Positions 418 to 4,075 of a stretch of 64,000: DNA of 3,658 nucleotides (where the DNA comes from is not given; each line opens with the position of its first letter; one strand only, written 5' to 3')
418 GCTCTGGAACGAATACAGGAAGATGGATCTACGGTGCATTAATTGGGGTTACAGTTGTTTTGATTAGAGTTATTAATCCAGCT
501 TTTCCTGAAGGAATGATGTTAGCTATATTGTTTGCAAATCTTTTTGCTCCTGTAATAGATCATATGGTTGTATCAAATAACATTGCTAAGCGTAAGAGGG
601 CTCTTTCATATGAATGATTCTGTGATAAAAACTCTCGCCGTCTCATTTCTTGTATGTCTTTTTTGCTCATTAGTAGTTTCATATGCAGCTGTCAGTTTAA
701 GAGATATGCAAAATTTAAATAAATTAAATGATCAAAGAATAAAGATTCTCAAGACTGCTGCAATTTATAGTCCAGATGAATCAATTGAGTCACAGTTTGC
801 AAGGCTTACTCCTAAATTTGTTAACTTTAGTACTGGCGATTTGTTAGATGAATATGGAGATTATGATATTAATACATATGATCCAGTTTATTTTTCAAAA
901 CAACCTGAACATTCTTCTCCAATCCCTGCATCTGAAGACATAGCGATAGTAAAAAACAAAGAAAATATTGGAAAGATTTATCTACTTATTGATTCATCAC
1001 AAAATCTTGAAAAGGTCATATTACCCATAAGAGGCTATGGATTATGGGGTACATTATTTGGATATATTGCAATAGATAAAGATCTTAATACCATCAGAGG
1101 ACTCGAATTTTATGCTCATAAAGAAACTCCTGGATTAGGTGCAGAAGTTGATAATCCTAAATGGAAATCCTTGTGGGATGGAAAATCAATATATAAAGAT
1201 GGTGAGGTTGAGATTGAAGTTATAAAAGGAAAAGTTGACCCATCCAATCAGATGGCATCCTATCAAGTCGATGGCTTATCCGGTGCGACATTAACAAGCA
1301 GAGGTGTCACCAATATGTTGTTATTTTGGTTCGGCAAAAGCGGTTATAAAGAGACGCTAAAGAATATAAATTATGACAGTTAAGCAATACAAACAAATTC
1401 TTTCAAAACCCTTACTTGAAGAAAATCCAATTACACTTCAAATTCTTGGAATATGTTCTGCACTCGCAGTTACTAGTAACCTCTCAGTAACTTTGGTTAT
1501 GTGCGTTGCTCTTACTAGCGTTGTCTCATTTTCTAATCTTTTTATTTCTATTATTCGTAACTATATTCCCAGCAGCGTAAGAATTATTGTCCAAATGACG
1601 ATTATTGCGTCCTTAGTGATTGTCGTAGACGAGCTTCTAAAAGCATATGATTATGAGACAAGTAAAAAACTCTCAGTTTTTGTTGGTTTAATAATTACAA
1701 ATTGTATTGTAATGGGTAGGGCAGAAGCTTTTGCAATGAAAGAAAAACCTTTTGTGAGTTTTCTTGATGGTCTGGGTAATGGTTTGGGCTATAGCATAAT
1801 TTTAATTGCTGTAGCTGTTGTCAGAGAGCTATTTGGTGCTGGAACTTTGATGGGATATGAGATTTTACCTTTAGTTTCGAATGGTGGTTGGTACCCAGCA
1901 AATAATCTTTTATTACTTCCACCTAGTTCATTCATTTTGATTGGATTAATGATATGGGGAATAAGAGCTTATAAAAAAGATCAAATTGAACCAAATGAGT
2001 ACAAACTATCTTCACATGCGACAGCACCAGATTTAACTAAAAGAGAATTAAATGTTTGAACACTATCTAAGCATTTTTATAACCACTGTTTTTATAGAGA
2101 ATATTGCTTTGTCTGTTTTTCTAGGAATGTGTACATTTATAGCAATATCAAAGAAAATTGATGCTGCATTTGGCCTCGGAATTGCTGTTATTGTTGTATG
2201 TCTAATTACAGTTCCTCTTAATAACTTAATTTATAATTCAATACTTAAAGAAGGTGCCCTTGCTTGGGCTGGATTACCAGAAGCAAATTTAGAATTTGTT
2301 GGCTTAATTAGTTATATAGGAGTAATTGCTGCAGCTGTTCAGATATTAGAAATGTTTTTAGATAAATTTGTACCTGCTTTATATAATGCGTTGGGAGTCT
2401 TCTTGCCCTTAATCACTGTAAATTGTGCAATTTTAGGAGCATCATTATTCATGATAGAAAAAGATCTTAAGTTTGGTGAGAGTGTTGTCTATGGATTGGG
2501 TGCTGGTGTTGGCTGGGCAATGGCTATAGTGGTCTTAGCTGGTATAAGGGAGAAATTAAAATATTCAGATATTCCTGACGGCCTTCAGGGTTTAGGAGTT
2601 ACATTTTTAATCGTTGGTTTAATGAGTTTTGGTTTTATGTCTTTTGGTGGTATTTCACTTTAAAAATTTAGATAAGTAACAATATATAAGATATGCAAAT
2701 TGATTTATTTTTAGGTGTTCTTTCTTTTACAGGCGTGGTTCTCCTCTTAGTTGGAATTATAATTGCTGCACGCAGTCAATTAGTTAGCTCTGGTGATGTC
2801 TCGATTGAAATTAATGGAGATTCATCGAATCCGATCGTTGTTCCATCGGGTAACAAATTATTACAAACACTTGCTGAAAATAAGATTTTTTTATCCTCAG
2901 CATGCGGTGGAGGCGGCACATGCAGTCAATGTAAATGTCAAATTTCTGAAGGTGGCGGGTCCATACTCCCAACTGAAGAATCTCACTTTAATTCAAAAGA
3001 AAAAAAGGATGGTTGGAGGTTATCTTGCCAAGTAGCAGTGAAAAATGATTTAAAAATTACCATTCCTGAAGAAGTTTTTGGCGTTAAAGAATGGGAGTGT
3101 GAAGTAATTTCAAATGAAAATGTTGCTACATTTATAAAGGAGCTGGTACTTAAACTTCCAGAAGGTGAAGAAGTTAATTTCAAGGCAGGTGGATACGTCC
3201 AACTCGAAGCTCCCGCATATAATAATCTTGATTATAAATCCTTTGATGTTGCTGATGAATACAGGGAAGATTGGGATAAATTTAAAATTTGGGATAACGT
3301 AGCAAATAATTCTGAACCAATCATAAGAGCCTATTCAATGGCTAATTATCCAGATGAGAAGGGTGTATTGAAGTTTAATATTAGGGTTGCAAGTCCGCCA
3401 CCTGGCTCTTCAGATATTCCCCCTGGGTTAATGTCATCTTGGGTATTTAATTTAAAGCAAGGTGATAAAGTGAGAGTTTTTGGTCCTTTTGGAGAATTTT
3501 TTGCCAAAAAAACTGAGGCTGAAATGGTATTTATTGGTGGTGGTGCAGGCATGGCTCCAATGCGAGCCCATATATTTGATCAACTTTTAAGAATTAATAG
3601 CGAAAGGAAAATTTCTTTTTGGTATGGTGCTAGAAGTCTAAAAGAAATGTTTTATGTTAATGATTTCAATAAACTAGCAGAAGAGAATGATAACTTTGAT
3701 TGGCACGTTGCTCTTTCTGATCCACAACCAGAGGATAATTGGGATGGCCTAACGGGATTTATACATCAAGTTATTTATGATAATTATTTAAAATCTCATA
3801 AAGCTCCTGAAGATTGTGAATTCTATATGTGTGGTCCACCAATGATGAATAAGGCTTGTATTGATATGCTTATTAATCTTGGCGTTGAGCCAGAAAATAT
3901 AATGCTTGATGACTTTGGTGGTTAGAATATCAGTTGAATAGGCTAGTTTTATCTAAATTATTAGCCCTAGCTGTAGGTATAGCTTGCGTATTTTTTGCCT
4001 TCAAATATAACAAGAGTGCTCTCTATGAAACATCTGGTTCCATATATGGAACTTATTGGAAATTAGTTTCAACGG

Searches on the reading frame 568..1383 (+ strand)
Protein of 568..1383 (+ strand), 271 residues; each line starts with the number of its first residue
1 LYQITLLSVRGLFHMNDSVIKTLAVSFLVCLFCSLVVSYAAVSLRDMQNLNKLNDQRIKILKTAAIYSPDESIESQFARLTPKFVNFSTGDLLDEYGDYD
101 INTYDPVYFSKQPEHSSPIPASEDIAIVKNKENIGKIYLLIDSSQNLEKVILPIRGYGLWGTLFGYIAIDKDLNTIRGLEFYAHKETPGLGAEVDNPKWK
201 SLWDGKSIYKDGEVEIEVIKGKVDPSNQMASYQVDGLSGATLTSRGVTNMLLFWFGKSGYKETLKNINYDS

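Call 57: search_protein_families(library=pfam, proteins=[window:568-1383:+], max_evalue=0.0001)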
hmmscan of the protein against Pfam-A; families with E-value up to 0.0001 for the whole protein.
window:568-1383:+ (271 aa): 1 family
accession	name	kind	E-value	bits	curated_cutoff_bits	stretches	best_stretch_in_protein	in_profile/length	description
PF04205.19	FMN_bind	-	5e-18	66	22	1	158-251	1-72/77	FMN-binding domain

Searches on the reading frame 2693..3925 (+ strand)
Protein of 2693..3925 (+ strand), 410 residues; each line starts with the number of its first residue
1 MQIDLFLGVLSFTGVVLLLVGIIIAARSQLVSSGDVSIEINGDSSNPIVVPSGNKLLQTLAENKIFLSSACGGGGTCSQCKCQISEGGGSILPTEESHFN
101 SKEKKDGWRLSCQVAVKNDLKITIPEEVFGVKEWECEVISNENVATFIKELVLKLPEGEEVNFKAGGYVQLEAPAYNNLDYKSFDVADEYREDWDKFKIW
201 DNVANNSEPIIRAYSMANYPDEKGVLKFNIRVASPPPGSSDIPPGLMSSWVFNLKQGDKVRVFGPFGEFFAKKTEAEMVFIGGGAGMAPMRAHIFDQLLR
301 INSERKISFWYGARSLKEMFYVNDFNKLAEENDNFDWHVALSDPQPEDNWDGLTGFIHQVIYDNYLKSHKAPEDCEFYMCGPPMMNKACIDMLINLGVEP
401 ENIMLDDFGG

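Call 66: search_protein_families(library=pfam, proteins=[window:2693-3925:+], max_evalue=0.0001)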
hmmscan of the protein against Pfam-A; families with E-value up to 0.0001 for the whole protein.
window:2693-3925:+ (410 aa): 3 families
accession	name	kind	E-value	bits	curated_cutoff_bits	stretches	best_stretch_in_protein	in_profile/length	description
PF00175.26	NAD_binding_1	-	1e-15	58.8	22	1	280-388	1-106/109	Oxidoreductase NAD-binding domain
PF00970.30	FAD_binding_6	-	8.2e-11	42.6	21.1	1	206-269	43-97/99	Oxidoreductase FAD-binding domain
PF00111.32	Fer2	-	1.8e-10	41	21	1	46-117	8-77/77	2Fe-2S iron-sulfur cluster binding domain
